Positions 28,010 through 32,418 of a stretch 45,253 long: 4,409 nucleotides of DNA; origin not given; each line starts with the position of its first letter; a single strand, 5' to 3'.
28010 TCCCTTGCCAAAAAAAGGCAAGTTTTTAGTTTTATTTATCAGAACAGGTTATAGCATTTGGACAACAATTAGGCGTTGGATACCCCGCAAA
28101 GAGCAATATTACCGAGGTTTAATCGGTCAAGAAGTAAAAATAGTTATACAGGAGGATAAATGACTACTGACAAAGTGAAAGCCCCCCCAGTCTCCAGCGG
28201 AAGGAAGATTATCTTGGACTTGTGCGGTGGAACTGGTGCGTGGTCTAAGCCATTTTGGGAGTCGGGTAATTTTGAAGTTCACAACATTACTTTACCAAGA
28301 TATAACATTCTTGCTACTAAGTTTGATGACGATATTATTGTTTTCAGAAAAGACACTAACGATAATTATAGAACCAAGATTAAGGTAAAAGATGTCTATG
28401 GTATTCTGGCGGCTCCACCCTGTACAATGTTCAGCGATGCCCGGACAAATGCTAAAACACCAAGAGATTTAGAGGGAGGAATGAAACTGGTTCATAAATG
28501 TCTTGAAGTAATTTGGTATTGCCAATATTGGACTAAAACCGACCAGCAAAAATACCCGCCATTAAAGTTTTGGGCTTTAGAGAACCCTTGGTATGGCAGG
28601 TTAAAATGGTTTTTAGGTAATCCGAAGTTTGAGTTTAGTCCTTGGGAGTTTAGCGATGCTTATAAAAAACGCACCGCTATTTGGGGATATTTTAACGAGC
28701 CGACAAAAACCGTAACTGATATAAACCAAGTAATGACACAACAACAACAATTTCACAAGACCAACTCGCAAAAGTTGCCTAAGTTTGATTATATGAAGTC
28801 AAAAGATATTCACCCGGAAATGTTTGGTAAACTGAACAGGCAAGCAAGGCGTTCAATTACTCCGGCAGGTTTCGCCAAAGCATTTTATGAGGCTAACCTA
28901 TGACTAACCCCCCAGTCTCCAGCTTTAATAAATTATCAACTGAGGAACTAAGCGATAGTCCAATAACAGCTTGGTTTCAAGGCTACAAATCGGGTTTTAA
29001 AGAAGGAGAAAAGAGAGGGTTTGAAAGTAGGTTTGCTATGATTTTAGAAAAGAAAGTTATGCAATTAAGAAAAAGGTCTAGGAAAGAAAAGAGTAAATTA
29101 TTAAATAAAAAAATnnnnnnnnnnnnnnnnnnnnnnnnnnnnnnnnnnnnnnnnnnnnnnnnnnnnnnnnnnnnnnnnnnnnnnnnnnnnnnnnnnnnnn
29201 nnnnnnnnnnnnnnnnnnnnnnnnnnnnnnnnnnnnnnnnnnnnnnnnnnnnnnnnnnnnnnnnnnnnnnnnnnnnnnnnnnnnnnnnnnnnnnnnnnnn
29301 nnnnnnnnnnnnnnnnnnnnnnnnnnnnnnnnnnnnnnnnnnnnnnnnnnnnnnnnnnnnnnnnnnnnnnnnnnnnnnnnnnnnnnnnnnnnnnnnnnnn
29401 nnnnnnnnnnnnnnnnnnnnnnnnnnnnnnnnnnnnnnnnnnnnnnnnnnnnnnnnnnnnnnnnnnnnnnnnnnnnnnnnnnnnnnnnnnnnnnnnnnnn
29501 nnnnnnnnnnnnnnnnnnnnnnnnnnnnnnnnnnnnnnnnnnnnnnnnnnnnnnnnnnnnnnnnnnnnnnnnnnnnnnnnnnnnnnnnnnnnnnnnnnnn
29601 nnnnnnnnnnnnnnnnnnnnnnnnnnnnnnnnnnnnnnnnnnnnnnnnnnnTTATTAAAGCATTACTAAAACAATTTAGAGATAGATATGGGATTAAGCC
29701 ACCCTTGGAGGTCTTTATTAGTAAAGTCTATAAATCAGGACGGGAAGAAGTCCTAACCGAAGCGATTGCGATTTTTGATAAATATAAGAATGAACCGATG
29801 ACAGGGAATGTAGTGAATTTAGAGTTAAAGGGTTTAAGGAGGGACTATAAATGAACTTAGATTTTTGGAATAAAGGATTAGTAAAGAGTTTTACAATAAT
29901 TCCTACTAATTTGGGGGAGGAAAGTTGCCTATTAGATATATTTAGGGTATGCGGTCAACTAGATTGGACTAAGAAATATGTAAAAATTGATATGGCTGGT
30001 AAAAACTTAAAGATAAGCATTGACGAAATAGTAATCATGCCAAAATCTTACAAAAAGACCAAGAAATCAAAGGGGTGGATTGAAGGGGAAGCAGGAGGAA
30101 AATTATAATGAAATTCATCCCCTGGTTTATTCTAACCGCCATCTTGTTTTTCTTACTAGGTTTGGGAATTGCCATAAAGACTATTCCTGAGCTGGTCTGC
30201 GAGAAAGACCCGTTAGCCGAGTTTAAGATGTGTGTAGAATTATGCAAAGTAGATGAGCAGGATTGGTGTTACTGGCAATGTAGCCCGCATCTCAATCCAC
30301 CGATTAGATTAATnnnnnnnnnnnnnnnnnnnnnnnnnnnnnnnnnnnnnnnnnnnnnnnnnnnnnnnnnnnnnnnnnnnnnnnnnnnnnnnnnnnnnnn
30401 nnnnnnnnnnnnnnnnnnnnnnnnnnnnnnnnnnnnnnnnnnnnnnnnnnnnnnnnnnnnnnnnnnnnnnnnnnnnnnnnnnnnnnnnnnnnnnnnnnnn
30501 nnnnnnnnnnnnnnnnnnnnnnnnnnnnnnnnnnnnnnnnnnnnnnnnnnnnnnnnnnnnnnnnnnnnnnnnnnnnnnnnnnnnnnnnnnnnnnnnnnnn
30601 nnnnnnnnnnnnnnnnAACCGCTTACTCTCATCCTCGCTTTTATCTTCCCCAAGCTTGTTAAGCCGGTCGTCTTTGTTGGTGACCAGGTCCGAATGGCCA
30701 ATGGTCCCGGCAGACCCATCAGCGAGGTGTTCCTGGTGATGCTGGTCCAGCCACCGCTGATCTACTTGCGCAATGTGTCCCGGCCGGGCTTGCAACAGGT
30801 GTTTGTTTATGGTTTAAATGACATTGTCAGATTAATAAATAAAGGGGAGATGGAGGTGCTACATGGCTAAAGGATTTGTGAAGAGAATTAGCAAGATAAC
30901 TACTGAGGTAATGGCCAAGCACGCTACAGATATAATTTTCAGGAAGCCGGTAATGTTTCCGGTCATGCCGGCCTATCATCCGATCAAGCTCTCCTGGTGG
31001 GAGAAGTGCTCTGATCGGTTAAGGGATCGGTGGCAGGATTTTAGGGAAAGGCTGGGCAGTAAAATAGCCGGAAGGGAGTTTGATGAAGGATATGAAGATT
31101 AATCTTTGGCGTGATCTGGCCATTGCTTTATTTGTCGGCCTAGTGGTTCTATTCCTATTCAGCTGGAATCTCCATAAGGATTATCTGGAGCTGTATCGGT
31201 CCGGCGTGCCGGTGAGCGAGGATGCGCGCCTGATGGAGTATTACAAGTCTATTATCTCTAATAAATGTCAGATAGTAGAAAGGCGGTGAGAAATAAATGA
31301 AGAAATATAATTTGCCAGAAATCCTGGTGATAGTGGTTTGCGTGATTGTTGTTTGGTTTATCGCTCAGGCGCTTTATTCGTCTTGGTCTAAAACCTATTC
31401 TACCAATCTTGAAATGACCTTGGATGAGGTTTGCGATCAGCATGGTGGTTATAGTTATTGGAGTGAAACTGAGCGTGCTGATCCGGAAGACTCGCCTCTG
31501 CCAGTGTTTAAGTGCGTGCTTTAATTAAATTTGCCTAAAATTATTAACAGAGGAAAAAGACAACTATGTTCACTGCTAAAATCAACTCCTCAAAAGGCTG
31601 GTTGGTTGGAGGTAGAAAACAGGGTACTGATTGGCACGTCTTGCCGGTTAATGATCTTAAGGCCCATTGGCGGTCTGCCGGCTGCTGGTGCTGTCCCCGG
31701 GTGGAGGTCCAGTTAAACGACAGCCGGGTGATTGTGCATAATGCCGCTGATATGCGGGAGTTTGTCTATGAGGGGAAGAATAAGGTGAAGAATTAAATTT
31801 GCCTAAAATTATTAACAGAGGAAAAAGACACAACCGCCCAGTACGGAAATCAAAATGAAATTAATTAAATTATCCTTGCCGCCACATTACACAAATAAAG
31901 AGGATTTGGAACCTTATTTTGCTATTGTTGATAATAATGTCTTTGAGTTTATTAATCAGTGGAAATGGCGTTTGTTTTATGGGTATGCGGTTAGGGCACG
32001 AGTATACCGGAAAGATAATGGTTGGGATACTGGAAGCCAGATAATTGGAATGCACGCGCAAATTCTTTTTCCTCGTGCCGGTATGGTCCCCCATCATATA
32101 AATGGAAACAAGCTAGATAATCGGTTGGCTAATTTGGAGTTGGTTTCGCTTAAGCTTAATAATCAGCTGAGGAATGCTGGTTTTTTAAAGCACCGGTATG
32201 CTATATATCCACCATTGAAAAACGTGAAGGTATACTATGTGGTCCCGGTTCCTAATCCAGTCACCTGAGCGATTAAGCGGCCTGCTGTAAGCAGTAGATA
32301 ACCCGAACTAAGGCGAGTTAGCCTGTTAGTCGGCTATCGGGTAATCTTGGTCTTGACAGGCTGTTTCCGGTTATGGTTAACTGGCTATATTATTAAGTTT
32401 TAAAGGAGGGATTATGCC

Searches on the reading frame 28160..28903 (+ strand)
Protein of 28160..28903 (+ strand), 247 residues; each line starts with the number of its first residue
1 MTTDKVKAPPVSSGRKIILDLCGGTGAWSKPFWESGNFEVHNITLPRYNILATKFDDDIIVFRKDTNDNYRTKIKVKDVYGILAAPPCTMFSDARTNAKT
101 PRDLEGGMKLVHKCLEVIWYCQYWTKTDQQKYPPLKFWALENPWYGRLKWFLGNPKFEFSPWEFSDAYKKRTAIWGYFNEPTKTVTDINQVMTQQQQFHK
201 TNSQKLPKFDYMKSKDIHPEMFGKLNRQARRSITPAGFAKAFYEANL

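Call 11: search_protein_families(library=pfam, proteins=[window:28160-28903:+], max_evalue=0.01)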
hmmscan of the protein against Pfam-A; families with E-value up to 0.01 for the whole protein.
window:28160-28903:+ (247 aa): 1 family
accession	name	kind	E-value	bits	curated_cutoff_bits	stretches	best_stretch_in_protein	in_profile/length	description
PF00145.23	DNA_methylase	-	0.0095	15.8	22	0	50-99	37-82/324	C-5 cytosine-specific DNA methylase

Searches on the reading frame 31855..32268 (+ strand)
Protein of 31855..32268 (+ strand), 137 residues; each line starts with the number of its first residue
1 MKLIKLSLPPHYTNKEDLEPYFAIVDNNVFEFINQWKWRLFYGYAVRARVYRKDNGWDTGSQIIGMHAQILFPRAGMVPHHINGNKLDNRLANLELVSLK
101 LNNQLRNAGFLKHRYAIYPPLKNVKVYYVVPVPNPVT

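Call 11: search_protein_families(library=pfam, proteins=[window:31855-32268:+], max_evalue=0.01)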
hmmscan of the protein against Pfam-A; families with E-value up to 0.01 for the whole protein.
window:31855-32268:+ (137 aa): 1 family
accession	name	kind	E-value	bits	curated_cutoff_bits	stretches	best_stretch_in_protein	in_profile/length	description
PF13392.12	HNH_3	-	7.1e-09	35.6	24.8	1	73-101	16-43/46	HNH endonuclease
